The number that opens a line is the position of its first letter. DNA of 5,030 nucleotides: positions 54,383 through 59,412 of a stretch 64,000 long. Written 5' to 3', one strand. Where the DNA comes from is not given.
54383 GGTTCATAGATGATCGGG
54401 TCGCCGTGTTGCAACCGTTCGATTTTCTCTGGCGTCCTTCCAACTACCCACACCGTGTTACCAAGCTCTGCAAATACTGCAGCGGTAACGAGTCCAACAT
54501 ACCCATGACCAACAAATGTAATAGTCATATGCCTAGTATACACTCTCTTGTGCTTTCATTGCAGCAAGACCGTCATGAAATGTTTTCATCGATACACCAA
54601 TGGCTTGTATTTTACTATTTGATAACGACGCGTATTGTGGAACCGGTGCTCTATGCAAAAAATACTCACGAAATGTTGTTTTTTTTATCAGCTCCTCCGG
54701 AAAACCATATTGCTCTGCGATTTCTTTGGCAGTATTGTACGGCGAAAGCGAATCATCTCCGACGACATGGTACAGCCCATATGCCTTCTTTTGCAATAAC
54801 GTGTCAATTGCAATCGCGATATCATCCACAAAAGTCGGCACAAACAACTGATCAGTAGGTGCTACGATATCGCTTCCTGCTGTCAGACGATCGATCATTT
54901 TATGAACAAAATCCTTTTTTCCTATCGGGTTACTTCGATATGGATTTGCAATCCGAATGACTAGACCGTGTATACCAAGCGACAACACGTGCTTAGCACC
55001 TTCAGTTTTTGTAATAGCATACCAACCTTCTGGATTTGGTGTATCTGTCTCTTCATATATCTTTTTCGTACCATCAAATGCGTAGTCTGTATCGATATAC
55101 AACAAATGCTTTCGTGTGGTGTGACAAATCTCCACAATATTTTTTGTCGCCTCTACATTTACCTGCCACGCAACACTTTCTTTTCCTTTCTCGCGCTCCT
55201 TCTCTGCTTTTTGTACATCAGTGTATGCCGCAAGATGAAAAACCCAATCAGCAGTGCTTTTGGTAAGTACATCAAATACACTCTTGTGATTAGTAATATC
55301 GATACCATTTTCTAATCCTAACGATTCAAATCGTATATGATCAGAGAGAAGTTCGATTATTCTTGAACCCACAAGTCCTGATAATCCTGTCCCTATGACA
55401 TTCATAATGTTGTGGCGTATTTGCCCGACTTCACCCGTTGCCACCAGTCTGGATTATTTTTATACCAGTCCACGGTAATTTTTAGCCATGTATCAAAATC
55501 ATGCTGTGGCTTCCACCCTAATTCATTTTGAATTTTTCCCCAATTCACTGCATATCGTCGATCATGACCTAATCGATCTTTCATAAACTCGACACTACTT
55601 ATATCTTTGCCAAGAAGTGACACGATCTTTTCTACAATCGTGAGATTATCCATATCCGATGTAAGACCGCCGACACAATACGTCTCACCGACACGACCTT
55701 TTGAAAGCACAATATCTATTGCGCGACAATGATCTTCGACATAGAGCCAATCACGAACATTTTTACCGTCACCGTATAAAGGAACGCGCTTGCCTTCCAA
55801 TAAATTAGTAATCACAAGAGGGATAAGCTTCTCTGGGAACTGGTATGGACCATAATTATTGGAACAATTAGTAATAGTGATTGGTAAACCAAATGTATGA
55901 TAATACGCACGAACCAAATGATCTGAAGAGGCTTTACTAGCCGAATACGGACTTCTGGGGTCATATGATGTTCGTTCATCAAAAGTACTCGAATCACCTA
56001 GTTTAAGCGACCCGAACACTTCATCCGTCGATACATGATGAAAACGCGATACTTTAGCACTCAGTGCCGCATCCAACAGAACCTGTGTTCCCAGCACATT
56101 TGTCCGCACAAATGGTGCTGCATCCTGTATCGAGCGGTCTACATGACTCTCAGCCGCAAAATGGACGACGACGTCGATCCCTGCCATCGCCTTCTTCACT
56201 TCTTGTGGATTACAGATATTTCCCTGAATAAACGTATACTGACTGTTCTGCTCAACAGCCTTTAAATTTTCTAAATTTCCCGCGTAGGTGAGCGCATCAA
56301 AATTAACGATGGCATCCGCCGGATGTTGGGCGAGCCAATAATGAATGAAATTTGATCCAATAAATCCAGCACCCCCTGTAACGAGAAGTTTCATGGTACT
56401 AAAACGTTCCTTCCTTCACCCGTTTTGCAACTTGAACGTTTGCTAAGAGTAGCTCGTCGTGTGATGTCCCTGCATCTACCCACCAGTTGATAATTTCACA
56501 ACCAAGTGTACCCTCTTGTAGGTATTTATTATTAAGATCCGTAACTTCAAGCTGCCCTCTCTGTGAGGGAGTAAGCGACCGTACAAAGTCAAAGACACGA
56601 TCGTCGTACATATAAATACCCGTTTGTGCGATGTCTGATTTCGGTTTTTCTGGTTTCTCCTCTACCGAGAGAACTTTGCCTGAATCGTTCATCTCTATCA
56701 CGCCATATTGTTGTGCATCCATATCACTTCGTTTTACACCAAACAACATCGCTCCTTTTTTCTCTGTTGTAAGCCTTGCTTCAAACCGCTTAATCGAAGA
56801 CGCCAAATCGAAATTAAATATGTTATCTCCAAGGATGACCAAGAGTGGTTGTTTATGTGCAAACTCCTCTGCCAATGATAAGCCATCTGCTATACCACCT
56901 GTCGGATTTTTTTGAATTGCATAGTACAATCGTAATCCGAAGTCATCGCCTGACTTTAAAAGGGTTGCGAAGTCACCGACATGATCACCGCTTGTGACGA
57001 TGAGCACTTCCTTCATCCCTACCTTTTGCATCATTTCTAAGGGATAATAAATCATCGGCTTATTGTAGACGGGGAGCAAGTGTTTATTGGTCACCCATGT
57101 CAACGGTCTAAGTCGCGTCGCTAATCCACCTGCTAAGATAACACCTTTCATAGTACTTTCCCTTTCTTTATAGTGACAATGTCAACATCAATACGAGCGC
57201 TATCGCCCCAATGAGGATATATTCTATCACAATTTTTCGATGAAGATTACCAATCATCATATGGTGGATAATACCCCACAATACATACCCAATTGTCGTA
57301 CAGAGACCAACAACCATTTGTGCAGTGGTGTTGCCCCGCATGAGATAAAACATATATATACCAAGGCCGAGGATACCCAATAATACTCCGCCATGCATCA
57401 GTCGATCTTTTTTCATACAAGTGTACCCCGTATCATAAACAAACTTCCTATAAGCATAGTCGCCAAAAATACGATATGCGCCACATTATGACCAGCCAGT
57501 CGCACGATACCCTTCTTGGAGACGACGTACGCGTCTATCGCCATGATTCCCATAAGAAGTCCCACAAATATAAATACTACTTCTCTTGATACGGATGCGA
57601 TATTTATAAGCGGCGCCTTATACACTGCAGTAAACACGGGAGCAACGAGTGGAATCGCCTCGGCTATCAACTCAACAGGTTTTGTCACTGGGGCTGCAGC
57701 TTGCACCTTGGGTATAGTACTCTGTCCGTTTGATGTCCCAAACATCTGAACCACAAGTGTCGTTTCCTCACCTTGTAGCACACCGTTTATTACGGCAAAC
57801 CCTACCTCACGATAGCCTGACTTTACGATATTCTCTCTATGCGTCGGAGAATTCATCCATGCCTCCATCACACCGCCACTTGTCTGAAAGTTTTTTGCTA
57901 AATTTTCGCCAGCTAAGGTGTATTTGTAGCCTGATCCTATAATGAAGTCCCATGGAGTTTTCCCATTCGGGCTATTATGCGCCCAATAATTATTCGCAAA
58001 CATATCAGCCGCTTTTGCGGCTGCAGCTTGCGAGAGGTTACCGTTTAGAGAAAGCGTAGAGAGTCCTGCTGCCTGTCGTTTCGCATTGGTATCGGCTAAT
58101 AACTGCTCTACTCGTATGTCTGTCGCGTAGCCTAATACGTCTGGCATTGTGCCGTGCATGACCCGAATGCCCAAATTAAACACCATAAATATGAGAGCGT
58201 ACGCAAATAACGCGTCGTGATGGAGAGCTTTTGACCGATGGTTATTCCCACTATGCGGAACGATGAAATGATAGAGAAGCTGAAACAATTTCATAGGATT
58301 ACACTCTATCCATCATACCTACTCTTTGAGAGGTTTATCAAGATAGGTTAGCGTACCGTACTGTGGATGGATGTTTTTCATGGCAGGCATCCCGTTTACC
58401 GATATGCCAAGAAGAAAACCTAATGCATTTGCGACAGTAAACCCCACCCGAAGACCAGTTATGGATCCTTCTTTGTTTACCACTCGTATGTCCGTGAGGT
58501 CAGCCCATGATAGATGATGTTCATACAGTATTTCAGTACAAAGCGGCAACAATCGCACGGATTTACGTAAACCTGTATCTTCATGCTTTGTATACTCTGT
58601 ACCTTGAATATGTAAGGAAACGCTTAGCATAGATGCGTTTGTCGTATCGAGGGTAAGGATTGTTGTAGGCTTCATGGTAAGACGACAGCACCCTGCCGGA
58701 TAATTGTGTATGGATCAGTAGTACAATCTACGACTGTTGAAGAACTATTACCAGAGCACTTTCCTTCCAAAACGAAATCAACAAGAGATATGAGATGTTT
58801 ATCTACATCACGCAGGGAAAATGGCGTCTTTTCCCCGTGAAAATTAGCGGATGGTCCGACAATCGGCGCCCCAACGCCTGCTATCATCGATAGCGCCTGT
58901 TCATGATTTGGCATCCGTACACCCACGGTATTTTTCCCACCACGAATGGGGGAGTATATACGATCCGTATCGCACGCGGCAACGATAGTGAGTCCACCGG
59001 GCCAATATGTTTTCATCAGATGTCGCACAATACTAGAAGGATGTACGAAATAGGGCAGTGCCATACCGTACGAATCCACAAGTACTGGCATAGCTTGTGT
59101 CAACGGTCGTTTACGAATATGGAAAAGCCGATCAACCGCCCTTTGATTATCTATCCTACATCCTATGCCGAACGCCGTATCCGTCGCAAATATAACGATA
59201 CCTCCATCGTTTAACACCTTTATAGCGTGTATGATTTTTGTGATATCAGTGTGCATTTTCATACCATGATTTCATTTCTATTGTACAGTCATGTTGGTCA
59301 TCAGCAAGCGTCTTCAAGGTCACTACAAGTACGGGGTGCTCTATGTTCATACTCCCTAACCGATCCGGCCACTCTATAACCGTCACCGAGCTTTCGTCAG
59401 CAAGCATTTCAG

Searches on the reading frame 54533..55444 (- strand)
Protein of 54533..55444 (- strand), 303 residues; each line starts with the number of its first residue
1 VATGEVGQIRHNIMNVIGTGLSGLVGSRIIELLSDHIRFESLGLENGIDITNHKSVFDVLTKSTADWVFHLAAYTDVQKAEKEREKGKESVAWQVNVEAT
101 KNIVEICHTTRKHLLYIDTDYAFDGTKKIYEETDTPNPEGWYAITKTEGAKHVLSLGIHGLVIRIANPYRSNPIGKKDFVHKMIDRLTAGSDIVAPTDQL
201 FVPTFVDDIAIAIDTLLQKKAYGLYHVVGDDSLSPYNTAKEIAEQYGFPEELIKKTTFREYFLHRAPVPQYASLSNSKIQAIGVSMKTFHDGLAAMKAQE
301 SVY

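Call 18: search_protein_families(library=pfam, proteins=[window:54533-55444:-], max_evalue=0.01)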
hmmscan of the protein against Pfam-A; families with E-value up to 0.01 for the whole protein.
window:54533-55444:- (303 aa): 6 families
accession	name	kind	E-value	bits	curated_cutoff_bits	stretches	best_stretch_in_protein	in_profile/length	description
PF04321.23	RmlD_sub_bind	-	1.3e-53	182.4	27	1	14-298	1-283/287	RmlD substrate binding domain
PF01370.27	Epimerase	-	6.1e-17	62.3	20.9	1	19-220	4-228/240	NAD dependent epimerase/dehydratase family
PF02719.21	Polysacc_synt_2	-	5.8e-06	26.1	20.2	1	49-125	62-134/293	Polysaccharide biosynthesis protein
PF16363.11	GDP_Man_Dehyd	-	3.8e-05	23.7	27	1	48-185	59-198/332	GDP-mannose 4,6 dehydratase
PF07993.18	NAD_binding_4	-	5.7e-05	22.8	20.1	1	63-133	87-152/258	Male sterility protein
PF01073.25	3Beta_HSD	-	0.0022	17.5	22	1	48-130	52-130/280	3-beta hydroxysteroid dehydrogenase/isomerase family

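Call 47: search_protein_families(library=ncbifam, proteins=[window:54533-55444:-], max_evalue=0.00001)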
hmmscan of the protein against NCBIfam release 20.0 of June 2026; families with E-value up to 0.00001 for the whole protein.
window:54533-55444:- (303 aa): 4 families
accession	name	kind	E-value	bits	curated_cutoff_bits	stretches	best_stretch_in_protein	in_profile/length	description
TIGR01214.1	rmlD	equivalog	9.3e-51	172.6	224.05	1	19-296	5-281/285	dTDP-4-dehydrorhamnose reductase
NF007440.0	PRK09987.1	equivalog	7.2e-12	45.2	308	1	27-240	17-228/299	dTDP-4-dehydrorhamnose reductase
TIGR01181.1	dTDP_gluc_dehyt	equivalog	2.3e-09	36.8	365.1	1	48-259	57-274/321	dTDP-glucose 4,6-dehydratase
TIGR02197.1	heptose_epim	equivalog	6.1e-06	25.6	274.6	0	32-147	31-143/316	ADP-glyceromanno-heptose 6-epimerase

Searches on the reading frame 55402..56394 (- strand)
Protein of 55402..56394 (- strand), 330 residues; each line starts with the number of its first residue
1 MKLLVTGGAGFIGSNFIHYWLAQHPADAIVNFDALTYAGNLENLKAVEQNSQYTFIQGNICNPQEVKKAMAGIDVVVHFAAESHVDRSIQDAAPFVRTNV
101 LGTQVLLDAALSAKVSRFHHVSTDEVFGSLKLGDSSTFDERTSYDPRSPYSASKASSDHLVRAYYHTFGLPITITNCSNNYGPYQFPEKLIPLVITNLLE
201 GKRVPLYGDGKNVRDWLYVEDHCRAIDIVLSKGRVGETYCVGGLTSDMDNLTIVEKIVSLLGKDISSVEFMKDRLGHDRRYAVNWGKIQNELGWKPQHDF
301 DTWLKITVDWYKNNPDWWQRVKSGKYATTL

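Call 18: search_protein_families(library=pfam, proteins=[window:55402-56394:-], max_evalue=0.01)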
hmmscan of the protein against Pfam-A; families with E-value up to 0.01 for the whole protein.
window:55402-56394:- (330 aa): 9 families
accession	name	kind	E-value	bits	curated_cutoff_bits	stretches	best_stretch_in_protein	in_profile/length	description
PF16363.11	GDP_Man_Dehyd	-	8.1e-81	272.5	27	1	4-305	1-330/332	GDP-mannose 4,6 dehydratase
PF01370.27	Epimerase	-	1.1e-66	225.2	20.9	1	4-242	2-240/240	NAD dependent epimerase/dehydratase family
PF01073.25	3Beta_HSD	-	5.4e-24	85.1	22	1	4-222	1-221/280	3-beta hydroxysteroid dehydrogenase/isomerase family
PF07993.18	NAD_binding_4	-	2.8e-17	63.2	20.1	1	5-179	1-206/258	Male sterility protein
PF02719.21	Polysacc_synt_2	-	4.6e-17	62.6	20.2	1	3-126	1-131/293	Polysaccharide biosynthesis protein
PF04321.23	RmlD_sub_bind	-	5.2e-12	45.9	27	1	1-165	1-140/287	RmlD substrate binding domain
PF13460.12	NAD_binding_10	-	1.6e-10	41.6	27.2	1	7-163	1-133/184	NAD(P)H-binding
PF05368.20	NmrA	-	0.0018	18.4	27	1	2-118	4-102/298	NmrA-like family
PF00106.31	adh_short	-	0.0092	15.9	26.6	0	4-74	4-72/195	short chain dehydrogenase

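Call 47: search_protein_families(library=ncbifam, proteins=[window:55402-56394:-], max_evalue=0.00001)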
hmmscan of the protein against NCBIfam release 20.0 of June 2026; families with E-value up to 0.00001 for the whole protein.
window:55402-56394:- (330 aa): 23 families
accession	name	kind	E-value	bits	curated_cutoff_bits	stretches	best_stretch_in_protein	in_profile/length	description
TIGR01181.1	dTDP_gluc_dehyt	equivalog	6e-143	475.7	365.1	1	2-320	1-320/321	dTDP-glucose 4,6-dehydratase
NF007490.0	PRK10084.1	subfamily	2.9e-118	395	649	1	1-328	1-351/361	dTDP-glucose 4,6-dehydratase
NF007582.0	PRK10217.1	equivalog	6.3e-109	364.3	698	1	2-327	3-347/355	dTDP-glucose 4,6-dehydratase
TIGR04180.1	EDH_00030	hypoth_equivalog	9.6e-48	162.7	475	1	4-298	2-296/297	NAD-dependent 4,6-dehydratase LegB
TIGR01179.1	galE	equivalog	9.1e-34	116.8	262.3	1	2-315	1-329/332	UDP-glucose 4-epimerase GalE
TIGR03466.1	HpnA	hypoth_equivalog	1.8e-23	82.9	367.65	1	1-269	1-254/327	hopanoid-associated sugar epimerase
NF011728.1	PRK15181.1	equivalog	1.9e-23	83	760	1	3-313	18-339/348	Vi polysaccharide biosynthesis UDP-N-acetylglucosaminuronic acid C-4 epimerase TviC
TIGR02622.1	CDP_4_6_dhtase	equivalog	2.1e-23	83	278.45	1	2-313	6-332/352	CDP-glucose 4,6-dehydratase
TIGR02197.1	heptose_epim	equivalog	1.5e-19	70.3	274.6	1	3-262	1-261/316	ADP-glyceromanno-heptose 6-epimerase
NF052578.1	StrlDmthSdmBMthl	equivalog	7.2e-19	68.7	600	1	1-250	1-236/328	sterol demethylase protein SdmB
NF007956.0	PRK10675.1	subfamily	2.6e-18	66.3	394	1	1-160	1-159/338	UDP-glucose 4-epimerase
TIGR03589.1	PseB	equivalog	6.2e-16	58.2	407.75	1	3-128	7-130/324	UDP-N-acetylglucosamine 4,6-dehydratase (inverting)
NF042422.1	oxyalk_red_OleD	equivalog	1.1e-15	57.8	580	1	1-233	1-218/329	2-alkyl-3-oxoalkanoate reductase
NF043036.1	ErythonDh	equivalog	6.4e-13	48.6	325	1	1-164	1-163/321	D-erythronate dehydrogenase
NF042423.1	oxyalk_red_Shew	equivalog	1.5e-12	47.2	580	1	2-222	10-213/331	2-alkyl-3-oxoalkanoate reductase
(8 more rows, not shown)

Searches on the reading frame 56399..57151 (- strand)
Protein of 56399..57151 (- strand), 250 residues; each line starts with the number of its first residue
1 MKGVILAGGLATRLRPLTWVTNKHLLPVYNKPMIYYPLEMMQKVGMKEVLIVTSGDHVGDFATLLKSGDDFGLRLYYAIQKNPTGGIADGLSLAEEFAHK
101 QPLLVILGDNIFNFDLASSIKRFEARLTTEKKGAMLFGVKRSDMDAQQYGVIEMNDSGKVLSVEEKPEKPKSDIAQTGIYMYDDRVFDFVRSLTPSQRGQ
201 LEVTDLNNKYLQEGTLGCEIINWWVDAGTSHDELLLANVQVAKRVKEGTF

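Call 18: search_protein_families(library=pfam, proteins=[window:56399-57151:-], max_evalue=0.01)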
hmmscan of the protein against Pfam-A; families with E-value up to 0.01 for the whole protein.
window:56399-57151:- (250 aa): 2 families
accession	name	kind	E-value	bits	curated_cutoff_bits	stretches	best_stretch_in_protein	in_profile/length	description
PF00483.29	NTP_transferase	-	6.5e-52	177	21.2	1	2-241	1-242/245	Nucleotidyl transferase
PF12804.13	NTP_transf_3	-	9.2e-12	45.9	27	1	3-112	1-98/160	MobA-like NTP transferase domain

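Call 47: search_protein_families(library=ncbifam, proteins=[window:56399-57151:-], max_evalue=0.00001)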
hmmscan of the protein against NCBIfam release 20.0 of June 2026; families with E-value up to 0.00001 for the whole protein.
window:56399-57151:- (250 aa): 23 families
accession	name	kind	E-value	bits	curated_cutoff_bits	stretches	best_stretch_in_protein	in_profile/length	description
TIGR01207.1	rmlA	equivalog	4e-68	229.6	360.65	1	2-238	1-233/286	glucose-1-phosphate thymidylyltransferase RfbA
TIGR01208.1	rmlA_long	equivalog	8.3e-55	186.1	320.25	1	2-247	1-240/353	glucose-1-phosphate thymidylyltransferase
NF012024.0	PRK15480.1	equivalog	2.1e-54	184.6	588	1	2-239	5-238/292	glucose-1-phosphate thymidylyltransferase RfbA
TIGR03992.1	Arch_glmU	subfamily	1.3e-40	139.5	292.1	1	1-245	1-231/393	bifunctional sugar-1-phosphate nucleotidylyltransferase/acetyltransferase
NF041313.1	UDPGP_AglF_Halo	equivalog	7.5e-35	120.5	400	1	1-214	1-206/234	UTP--glucose-1-phosphate uridylyltransferase AglF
NF041173.1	Sug_nt_acttase_Thmprot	equivalog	3.6e-28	98.6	600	1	1-238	1-224/405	bifunctional sugar-1-phosphate nucleotidylyltransferase/acetyltransferase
TIGR01099.1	galU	equivalog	2e-21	76.8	326.8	2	76-229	97-254/261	UTP--glucose-1-phosphate uridylyltransferase GalU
NF052502.1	man1P_GTase_Rv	exception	2.4e-21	76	440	1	2-191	2-183/352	mannose-1-phosphate guanylyltransferase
NF045761.1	NAMPUrTaseMurU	equivalog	1.8e-20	73.8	250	1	1-231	1-218/226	N-acetylmuramate alpha-1-phosphate uridylyltransferase MurU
NF049965.1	GlMnHpPGnyltfHddC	equivalog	3.6e-15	56.2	300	1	1-189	1-174/221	D-glycero-D-manno-heptose 1-phosphate guanosyltransferase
TIGR02091.1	glgC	equivalog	1.4e-11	44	424.9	1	99-207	112-221/364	glucose-1-phosphate adenylyltransferase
NF003670.0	PRK05293.1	equivalog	2.5e-11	43.1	470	1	103-187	121-201/382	glucose-1-phosphate adenylyltransferase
NF007516.0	PRK10122.1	equivalog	3.3e-11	42.9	534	1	1-54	4-57/297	UTP--glucose-1-phosphate uridylyltransferase GalF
NF041135.1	IPPtranDIPPsyn_Thcocales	equivalog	7.4e-10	38.4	580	1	1-232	1-209/419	bifunctional L-myo-inositol-1-phosphate cytidylyltransferase/CDP-L-myo-inositol myo-inositolphosphotransferase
TIGR02623.1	G1P_cyt_trans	equivalog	1.1e-09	38.2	300.25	0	1-53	1-53/255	glucose-1-phosphate cytidylyltransferase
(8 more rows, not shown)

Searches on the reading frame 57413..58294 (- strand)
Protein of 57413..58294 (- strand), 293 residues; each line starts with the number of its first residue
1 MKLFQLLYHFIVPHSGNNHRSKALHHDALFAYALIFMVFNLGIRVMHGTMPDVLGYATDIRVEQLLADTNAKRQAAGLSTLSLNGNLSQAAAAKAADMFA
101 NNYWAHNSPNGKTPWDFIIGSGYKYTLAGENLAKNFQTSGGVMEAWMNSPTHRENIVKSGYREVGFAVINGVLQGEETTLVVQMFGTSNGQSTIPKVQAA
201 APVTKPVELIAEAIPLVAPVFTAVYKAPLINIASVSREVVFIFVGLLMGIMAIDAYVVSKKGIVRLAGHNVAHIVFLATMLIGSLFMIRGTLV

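Call 18: search_protein_families(library=pfam, proteins=[window:57413-58294:-], max_evalue=0.01)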
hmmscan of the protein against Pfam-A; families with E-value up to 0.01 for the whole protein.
window:57413-58294:- (293 aa): 1 family
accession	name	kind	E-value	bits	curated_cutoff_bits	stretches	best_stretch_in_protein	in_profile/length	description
PF00188.32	CAP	-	1.1e-18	68.6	21.1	1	68-171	3-105/117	Cysteine-rich secretory protein family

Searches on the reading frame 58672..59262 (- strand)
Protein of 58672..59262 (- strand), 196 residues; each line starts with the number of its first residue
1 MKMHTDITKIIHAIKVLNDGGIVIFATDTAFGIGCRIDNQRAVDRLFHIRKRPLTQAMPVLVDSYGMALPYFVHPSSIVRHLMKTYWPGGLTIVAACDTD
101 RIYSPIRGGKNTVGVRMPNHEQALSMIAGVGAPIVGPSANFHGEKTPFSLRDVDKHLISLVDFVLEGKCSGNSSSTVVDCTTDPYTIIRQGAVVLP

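Call 18: search_protein_families(library=pfam, proteins=[window:58672-59262:-], max_evalue=0.01)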
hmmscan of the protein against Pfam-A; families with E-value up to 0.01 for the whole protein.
window:58672-59262:- (196 aa): 1 family
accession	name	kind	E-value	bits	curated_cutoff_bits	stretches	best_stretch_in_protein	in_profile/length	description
PF01300.24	Sua5_yciO_yrdC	-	1.8e-46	158.3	25.1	1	16-191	2-178/178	Telomere recombination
